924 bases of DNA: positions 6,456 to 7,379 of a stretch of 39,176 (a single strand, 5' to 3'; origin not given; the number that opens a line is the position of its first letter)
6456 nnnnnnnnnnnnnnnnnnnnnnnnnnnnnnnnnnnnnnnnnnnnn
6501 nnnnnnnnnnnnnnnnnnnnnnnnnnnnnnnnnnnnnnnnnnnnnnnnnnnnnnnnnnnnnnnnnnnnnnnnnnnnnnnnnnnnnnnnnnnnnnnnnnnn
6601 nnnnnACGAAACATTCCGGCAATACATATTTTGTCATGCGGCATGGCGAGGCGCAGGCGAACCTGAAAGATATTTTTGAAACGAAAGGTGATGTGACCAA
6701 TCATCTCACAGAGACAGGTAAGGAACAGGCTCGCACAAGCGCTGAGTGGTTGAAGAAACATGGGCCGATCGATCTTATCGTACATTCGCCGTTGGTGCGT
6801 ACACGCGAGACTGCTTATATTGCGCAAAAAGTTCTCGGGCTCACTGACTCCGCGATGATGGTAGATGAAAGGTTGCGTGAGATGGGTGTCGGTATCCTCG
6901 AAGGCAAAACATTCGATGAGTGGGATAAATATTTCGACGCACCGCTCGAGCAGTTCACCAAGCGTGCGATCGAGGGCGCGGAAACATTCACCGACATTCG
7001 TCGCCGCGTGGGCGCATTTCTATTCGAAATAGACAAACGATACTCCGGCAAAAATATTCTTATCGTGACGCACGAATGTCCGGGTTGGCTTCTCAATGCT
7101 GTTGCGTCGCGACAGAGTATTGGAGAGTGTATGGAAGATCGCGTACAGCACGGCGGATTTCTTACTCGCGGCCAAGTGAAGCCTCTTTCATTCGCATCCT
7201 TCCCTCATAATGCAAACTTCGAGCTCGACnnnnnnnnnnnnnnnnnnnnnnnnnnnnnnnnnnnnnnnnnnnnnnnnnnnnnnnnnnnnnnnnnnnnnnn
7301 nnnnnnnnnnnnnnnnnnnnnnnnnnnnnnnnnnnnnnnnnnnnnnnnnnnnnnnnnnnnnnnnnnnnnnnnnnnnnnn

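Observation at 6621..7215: Intact histidine-phosphatase (PGM-like) domain inserted inside the catalytic core of isoleucyl-tRNA synthetase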

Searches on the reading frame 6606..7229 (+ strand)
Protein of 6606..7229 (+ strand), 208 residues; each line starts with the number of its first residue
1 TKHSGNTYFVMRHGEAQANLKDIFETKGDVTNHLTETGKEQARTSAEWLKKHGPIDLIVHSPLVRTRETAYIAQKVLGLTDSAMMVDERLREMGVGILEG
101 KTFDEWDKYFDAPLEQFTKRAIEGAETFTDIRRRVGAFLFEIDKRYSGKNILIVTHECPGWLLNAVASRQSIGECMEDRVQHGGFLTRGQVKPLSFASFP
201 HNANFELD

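Call 3: search_protein_families(library=pfam, proteins=[window:6621-7215:+], max_evalue=0.01)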
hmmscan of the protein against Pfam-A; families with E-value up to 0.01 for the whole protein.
window:6621-7215:+ (198 aa): 1 family
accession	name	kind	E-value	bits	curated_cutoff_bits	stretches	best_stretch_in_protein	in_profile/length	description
PF00300.27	His_Phos_1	-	4.9e-35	121.4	21.7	1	4-161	2-157/194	Histidine phosphatase superfamily (branch 1)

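Call 4: search_protein_families(library=ncbifam, proteins=[window:6621-7215:+], max_evalue=0.01)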
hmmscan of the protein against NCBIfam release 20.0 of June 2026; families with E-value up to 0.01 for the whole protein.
window:6621-7215:+ (198 aa): 18 families
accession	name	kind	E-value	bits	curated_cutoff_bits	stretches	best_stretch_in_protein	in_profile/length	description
NF005567.0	PRK07238.1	equivalog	2.8e-27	96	326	1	2-154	179-329/378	bifunctional RNase H/acid phosphatase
TIGR03162.1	ribazole_cobC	equivalog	1.5e-23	83.1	162.9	1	5-179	3-172/176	alpha-ribazole phosphatase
NF038349.1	dPGM_arch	equivalog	1.1e-21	77.6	225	1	5-154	3-140/194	2,3-diphosphoglycerate-dependent phosphoglycerate mutase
NF011580.0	PRK15004.1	equivalog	1.8e-16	60.7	250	1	3-153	3-151/203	adenosylcobalamin/alpha-ribazole phosphatase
NF045917.1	PhserinePhPspA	equivalog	3.1e-15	56.4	350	1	4-154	5-153/211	phosphoserine phosphatase PspA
NF002901.0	PRK03482.1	equivalog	3.1e-14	53.1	261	1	4-152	5-151/215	2,3-diphosphoglycerate-dependent phosphoglycerate mutase GpmB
NF009994.0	PRK13463.1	equivalog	3.1e-13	50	277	1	2-178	4-178/203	phosphoserine phosphatase 1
TIGR00249.1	sixA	equivalog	9.5e-13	48.3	74.5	1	4-78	4-72/154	phosphohistidine phosphatase SixA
TIGR03848.1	MSMEG_4193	subfamily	1.5e-10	40.9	203.85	1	4-103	3-97/204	MSMEG_4193 family putative phosphomutase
NF002339.0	PRK01295.1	equivalog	4.7e-09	36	316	1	4-105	6-106/206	2,3-bisphosphoglycerate-dependent phosphoglycerate mutase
NF010718.0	PRK14120.1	equivalog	1.1e-07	31.5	366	1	4-105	8-108/249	phosphoglyceromutase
NF009993.0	PRK13462.1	equivalog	7.6e-07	29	226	1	4-151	9-147/203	acid phosphatase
NF010713.0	PRK14115.1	equivalog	8.5e-07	28.5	305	1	5-101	6-101/248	2,3-diphosphoglycerate-dependent phosphoglycerate mutase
NF002217.0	PRK01112.1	equivalog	1.3e-06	28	320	1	4-69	5-67/228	2,3-bisphosphoglycerate-dependent phosphoglycerate mutase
TIGR01258.1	pgm_1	subfamily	2.1e-06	27.3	81.7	1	5-104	5-104/245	2,3-bisphosphoglycerate-dependent phosphoglycerate mutase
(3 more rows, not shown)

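Call 11: search_solved_structures(query=window:6621-7215:+, max_evalue=0.001, show_alignments=4)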
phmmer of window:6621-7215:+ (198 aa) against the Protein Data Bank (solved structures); distinct sequences matched with E-value up to 0.001: 18.
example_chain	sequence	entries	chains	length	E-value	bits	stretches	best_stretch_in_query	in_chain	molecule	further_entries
9mmh_A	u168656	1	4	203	3e-10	43.4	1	4-151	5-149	Phosphoglycerate mutase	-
4ij5_A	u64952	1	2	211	4e-10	43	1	5-154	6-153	Phosphoserine phosphatase 1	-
4ij6_A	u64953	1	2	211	2.8e-09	40.2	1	18-154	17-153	Phosphoserine phosphatase 1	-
1ebb_A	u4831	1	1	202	2.5e-08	37.1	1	2-153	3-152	PHOSPHATASE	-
1h2e_A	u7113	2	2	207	2.7e-08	37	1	2-153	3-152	PHOSPHATASE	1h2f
3e9c_A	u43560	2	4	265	1.3e-07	34.8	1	5-140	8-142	Zgc:56074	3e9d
3dcy_A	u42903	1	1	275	1.3e-07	34.8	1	5-135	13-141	REGULATOR PROTEIN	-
3e9e_A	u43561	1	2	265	3.2e-06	30.3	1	5-140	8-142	Zgc:56074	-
1fzt_A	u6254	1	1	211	4.8e-06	29.7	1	4-132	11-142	PHOSPHOGLYCERATE MUTASE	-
4pz9_A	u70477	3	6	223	5.4e-06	29.5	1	5-110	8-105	Glucosyl-3-phosphoglycerate phosphatase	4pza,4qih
6s2q_A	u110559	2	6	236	6.2e-06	29.3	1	5-110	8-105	Glucosyl-3-phosphoglycerate phosphatase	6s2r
5zkk_A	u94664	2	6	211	8.8e-06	28.8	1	4-159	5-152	Phosphoglycerate mutase family protein, putative | Phosphoglycerate mutase family protein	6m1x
9nv5_A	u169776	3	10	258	2.1e-05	27.6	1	2-97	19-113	Phosphoglycerate mutase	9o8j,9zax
6e4b_A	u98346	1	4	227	0.0001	25.3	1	4-154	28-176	Adenosylcobalamin/alpha-ribazole phosphatase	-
6nru_A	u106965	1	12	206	0.00014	24.9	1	4-154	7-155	CobC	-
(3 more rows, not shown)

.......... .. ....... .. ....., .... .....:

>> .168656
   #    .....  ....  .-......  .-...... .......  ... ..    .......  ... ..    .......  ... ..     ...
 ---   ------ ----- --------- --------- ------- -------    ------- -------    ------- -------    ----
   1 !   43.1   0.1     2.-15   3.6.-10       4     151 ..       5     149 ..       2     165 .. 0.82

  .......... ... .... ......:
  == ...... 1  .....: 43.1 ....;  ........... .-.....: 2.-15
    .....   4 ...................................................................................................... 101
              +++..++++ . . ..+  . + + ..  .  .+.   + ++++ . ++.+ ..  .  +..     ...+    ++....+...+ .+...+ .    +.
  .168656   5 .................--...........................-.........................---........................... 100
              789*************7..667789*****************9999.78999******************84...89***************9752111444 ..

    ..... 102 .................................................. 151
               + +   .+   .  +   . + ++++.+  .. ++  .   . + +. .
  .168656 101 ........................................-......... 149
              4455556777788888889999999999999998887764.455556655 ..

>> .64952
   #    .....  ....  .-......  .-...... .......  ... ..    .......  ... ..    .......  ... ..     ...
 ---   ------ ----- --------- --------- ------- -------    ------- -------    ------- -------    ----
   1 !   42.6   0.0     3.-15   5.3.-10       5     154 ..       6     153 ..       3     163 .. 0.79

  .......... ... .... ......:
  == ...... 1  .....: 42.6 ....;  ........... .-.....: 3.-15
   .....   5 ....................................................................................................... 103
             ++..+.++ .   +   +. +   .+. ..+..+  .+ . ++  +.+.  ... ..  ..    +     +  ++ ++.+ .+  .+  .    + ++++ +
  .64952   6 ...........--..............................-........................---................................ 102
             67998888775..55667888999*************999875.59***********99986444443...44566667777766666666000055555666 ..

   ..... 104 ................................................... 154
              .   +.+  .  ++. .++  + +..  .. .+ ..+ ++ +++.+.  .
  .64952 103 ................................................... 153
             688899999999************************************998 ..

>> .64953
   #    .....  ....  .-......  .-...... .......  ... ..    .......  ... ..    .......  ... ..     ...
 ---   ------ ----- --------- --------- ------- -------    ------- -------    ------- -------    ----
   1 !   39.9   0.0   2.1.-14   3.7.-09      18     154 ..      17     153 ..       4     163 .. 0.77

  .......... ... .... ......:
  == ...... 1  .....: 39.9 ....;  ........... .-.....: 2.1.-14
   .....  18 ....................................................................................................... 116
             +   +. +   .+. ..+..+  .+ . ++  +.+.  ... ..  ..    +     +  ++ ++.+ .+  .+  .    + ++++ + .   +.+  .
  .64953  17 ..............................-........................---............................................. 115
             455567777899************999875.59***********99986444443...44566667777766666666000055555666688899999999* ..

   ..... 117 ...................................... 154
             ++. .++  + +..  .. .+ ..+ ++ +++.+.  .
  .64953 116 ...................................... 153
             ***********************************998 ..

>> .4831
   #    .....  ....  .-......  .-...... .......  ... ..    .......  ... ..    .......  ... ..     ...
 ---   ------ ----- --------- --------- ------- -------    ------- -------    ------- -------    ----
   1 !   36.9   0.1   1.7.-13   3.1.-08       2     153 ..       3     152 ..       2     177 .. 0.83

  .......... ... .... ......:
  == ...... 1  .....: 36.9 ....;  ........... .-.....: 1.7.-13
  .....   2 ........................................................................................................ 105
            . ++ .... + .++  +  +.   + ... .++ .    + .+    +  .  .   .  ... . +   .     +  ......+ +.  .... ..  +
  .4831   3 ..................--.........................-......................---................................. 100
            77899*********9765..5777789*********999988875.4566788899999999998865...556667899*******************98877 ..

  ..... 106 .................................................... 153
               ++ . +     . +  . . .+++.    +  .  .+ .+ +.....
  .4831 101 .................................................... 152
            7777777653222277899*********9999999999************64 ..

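Call 14: find_homologous_proteins(query=window:6621-7215:+, max_evalue=0.000001)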
Query window:6621-7215:+ (198 aa): 18 proteins with E <= 0.000001 among 120 candidates.
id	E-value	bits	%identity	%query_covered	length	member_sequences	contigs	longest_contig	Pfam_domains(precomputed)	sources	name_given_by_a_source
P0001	8.8e-54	200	51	100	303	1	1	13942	PF00133.29,PF00300.28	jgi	jgi:isoleucyl-tRNA synthetase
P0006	2.6e-40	156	46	97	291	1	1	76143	PF00133.29,PF00300.28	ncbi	-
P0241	1.7e-35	141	40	99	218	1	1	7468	PF00300.28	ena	-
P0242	1.9e-35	140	42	99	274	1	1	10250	PF00133.29,PF00300.28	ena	-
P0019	2.1e-30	124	41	99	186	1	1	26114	PF00300.28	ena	-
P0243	1.5e-25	108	64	46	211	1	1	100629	PF00133.29,PF00300.28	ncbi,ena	-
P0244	8.4e-18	83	38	76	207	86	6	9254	PF00300.28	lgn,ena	-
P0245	4.1e-17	81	38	76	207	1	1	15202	PF00300.28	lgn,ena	-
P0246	1.2e-16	79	37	76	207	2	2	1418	PF00300.28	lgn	-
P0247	4.6e-15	74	41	58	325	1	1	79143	PF00133.29,PF00300.28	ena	-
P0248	7.7e-14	70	39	79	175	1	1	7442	PF00300.28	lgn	-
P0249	6.9e-12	64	34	87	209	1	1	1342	PF00300.28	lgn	-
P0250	2.7e-11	62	32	88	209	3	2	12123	PF00300.28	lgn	-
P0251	2.9e-11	61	36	76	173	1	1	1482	PF00300.28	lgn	-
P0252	4.1e-10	58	35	76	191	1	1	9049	PF00300.28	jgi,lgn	-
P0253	5.7e-10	57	31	93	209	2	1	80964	PF00300.28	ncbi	ncbi:MAG: histidine phosphatase family protein [Lachnospiraceae bacterium]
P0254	1.4e-8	53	33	81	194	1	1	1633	PF00300.28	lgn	-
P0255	8.6e-8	50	36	75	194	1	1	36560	PF00300.28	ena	-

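Call 16: find_encoding_contigs(protein=P0241, flank=5000, max_places=2)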
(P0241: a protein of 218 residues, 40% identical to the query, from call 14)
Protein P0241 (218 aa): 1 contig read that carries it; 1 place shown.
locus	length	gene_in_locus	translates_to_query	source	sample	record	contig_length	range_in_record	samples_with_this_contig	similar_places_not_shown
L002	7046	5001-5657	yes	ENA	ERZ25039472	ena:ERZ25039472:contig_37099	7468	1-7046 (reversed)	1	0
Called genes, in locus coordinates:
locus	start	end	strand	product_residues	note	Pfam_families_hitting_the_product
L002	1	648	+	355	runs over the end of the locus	?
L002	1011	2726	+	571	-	PF03485:Arg_tRNA_synt_N, PF00750:tRNA-synt_1d, PF05746:DALR_1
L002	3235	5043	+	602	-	PF00133:tRNA-synt_1, PF09334:tRNA-synt_1g (faint)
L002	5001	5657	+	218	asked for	PF00300:His_Phos_1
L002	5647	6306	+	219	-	PF00133:tRNA-synt_1, PF09334:tRNA-synt_1g (weak)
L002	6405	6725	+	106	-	PF08264:Anticodon_1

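Call 17: find_encoding_contigs(protein=P0244, flank=5000, max_places=2)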
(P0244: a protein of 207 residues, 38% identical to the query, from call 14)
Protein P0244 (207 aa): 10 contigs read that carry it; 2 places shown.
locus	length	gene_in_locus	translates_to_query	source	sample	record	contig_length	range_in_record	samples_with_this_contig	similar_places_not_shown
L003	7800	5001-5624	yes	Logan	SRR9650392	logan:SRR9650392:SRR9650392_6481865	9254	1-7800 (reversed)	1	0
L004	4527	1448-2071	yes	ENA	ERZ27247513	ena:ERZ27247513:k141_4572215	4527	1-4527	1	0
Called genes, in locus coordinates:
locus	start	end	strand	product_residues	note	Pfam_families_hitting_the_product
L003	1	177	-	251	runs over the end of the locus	PF00491:Arginase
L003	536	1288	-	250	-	PF00705:PCNA_N, PF02747:PCNA_C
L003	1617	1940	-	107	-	PF01096:Zn_ribbon_TFIIS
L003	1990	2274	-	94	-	PF13656:RNA_pol_L_2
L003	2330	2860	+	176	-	-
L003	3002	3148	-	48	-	-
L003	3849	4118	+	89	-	PF01037:AsnC_trans_reg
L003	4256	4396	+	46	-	-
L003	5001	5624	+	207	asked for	PF00300:His_Phos_1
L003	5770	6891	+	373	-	-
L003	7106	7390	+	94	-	-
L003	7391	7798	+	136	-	?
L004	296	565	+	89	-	PF01037:AsnC_trans_reg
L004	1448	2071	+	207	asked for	PF00300:His_Phos_1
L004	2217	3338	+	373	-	-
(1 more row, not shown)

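Call 22: find_related_loci(query=A2, collection=genome_contigs, flank=6000)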
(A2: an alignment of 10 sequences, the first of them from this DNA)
Query A2 (208 aa) in genome_contigs; peptide patterns used: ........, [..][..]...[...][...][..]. (x = any residue, [..] = any of these).
468 stretches matched a pattern; 457 encode a relative of the query (tblastn E <= 1e-3); the best 80 are kept; 80 distinct loci.
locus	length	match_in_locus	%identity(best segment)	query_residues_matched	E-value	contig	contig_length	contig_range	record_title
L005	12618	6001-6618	57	1-208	1e-70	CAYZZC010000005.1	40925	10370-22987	MAG TPA_asm: uncultured Candidatus Saccharibacteria bacterium isolate ERP113451_co3_31 genome assembly, contig: NODE_595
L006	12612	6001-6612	55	1-208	4e-70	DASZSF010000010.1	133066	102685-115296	MAG TPA_asm: Candidatus Paceibacterota bacterium isolate SMAG_U6043 k141_751653, whole genome shotgun sequence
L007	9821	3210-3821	52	1-208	1e-68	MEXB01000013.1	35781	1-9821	MAG: Candidatus Adlerbacteria bacterium RIFOXYC1_FULL_48_26 rifoxyc1_full_scaffold_396, whole genome shotgun sequence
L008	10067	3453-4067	53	1-208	8e-66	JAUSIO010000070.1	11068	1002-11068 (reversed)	MAG: bacterium isolate E14_metabat.bin.253 E14_k141_213599, whole genome shotgun sequence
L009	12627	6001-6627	52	1-208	5e-65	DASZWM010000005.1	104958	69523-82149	MAG TPA_asm: Candidatus Paceibacterota bacterium isolate SMAG_U6157 k141_596376, whole genome shotgun sequence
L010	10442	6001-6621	50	1-208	2e-64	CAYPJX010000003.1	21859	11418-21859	MAG TPA_asm: uncultured Candidatus Saccharibacteria bacterium isolate SRP286056_co2_22 genome assembly, contig: NODE_354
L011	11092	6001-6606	54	4-208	1e-63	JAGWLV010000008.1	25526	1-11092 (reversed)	MAG: Patescibacteria group bacterium isolate REEB193 contig-150_2968, whole genome shotgun sequence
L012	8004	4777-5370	51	4-208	3e-63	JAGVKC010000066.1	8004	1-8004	MAG: Candidatus Paceibacterota bacterium isolate SW_34 c_000000134931, whole genome shotgun sequence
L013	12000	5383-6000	49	1-208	7e-62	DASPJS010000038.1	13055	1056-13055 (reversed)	MAG TPA_asm: Candidatus Paceibacterota bacterium isolate SMAG_U12016 k141_1959295, whole genome shotgun sequence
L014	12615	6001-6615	51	1-208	3e-61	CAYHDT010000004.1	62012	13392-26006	MAG TPA_asm: uncultured Candidatus Saccharibacteria bacterium isolate ERP119705_co10_179 genome assembly, contig: NODE_2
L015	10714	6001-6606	48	2-208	1e-59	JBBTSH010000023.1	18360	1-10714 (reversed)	MAG: Patescibacteria group bacterium isolate H43-bin068_1 H43_bin068_1_000000000023, whole genome shotgun sequence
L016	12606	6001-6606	52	1-208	3e-58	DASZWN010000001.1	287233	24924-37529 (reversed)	MAG TPA_asm: Candidatus Paceibacterota bacterium isolate SMAG_U6158 k141_692438, whole genome shotgun sequence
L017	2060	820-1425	51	1-208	7e-59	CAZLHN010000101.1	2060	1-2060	MAG TPA_asm: uncultured Candidatus Saccharibacteria bacterium isolate binchicken_co54_336 genome assembly, contig: NODE_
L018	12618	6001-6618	46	1-208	1e-57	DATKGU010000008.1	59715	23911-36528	MAG TPA_asm: Candidatus Paceibacterota bacterium isolate SMAG_U14559 k141_107273, whole genome shotgun sequence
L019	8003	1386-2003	46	1-208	1e-57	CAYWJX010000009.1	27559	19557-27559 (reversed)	MAG TPA_asm: uncultured Candidatus Saccharibacteria bacterium isolate binchicken_co3_505 genome assembly, contig: NODE_5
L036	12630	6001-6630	45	3-208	2e-50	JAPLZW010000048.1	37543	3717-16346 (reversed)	MAG: Candidatus Wolfebacteria bacterium isolate LacPavin_0920_WC70_MAG_44_7 LacPavin_0920_WC70_scaffold_1029123, whole g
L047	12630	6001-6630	42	1-208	7e-49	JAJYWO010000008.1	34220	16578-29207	MAG: bacterium isolate FK3.bin121 NODE_2392_length_34220_cov_1.317162, whole genome shotgun sequence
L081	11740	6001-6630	42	1-208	7e-47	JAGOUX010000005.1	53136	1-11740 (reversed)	MAG: Candidatus Paceibacterota bacterium isolate Gw_Eff_bin_532 Gw_Eff_952_length_53136_cov_8.203305, whole genome shotg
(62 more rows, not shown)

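Call 61: predict_structure(alignment_id=A1)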
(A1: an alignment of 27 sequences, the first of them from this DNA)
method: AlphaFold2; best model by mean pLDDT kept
length: 208 residues; sequences in the alignment: 27
mean_pLDDT: 95.5   pTM: 0.92
mean pLDDT of the five models: 95.5, 95.1, 95.0, 94.8, 94.5
residues with pLDDT >= 90: 190; 70-90: 17; 50-70: 1; < 50: 0
segments of 3 or more residues with pLDDT < 50: none
pLDDT, mean of each block of 10 residues (from residue 1): 88 98 95 98 98 98 98 98 98 96 94 91 93 98 97 98 97 92 90 96 94
secondary structure, 60 per line:
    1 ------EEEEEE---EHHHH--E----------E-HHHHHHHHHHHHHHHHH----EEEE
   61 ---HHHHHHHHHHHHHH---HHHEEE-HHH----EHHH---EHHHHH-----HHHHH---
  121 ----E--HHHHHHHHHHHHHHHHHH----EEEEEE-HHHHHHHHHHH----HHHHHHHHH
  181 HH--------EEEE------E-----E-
elements in order: E7-12 H17-20 H36-52 E57-60 H64-77 E84-86 H103-107 H113-117 H128-145 E150-155 H157-167 H172-182 E191-194

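Call 64: fold_search(model_id=the predicted structure, library=pdb)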
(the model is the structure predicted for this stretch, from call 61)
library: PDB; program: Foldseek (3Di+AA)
matches with E <= 10: 1196; with E <= 0.001: 308
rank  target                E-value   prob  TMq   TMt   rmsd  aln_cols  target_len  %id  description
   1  6s2q_A                3.7e-13  1.00  0.72  0.70   3.2       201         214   25  Mycobacterial hydrolase 1 (released 2020-07-22)
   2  1h2e                  5.3e-13  1.00  0.74  0.74   3.1       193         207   27  BACILLUS STEAROTHERMOPHILUS PHOE (previously known as yhfr) in complex with phosphate (released 2002-08-12)
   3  6s2q_D                5.3e-13  1.00  0.71  0.71   3.3       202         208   25  Mycobacterial hydrolase 1 (released 2020-07-22)
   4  6s2q_B                6.8e-13  1.00  0.72  0.72   3.2       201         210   25  Mycobacterial hydrolase 1 (released 2020-07-22)
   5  9o8j_A                7.3e-13  1.00  0.74  0.66   7.8       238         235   22  Crystal structure of Phosphoglycerate mutase from Trichomonas vaginalis (sulfate bound) (released 2025-04-23)
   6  4pz9_A                1.2e-12  1.00  0.72  0.71   3.0       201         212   25  The native structure of mycobacterial glucosyl-3-phosphoglycerate phosphatase Rv2419c (released 2014-06-11)
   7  4ij6_A                1.3e-12  1.00  0.71  0.71   2.5       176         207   24  Crystal Structure of a Novel-type Phosphoserine Phosphatase Mutant (H9A) from <i>Hydrogenobacter thermophilus</i> TK-6 (released 2013-03-20)
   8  9mmh_A                1.7e-12  1.00  0.69  0.71   2.7       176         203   27  HFP (histidine family phosphatase) that catalyzes essential dephosphorylation for riboflavin biosynthesis (released 2025-04-09)
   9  4qih_B                2.4e-12  1.00  0.70  0.72   3.7       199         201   25  The structure of mycobacterial glucosyl-3-phosphoglycerate phosphatase Rv2419c complexes with VO3 (released 2014-06-11)
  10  1ebb                  2.8e-12  1.00  0.72  0.74   3.3       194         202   27  Bacillus stearothermophilus YhfR (released 2002-02-11)
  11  9nv5_D                3.2e-12  1.00  0.63  0.61   8.6       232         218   22  Crystal structure of phosphoglycerate mutase from Trichomonas vaginalis (released 2025-04-02)
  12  4ij6_B                3.6e-12  1.00  0.71  0.73   2.5       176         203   24  Crystal Structure of a Novel-type Phosphoserine Phosphatase Mutant (H9A) from <i>Hydrogenobacter thermophilus</i> TK-6 (released 2013-03-20)
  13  6s2q_C                3.6e-12  1.00  0.73  0.73   3.5       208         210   25  Mycobacterial hydrolase 1 (released 2020-07-22)
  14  9zax_A                4.6e-12  1.00  0.72  0.66   5.9       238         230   20  Crystal structure of Phosphoglycerate mutase from Trichomonas vaginalis in complex with 3-phosphoglyceric acid (released 2025-12-03)
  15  9nv5_B                4.9e-12  1.00  0.66  0.61   6.8       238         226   21  Crystal structure of phosphoglycerate mutase from Trichomonas vaginalis (released 2025-04-02)
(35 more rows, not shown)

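Call 80: search_protein_families(library=padloc, proteins=[window:6621-7215:+], max_evalue=0.01)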
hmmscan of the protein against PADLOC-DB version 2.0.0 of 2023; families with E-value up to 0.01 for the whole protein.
window:6621-7215:+ (198 aa): 0 families
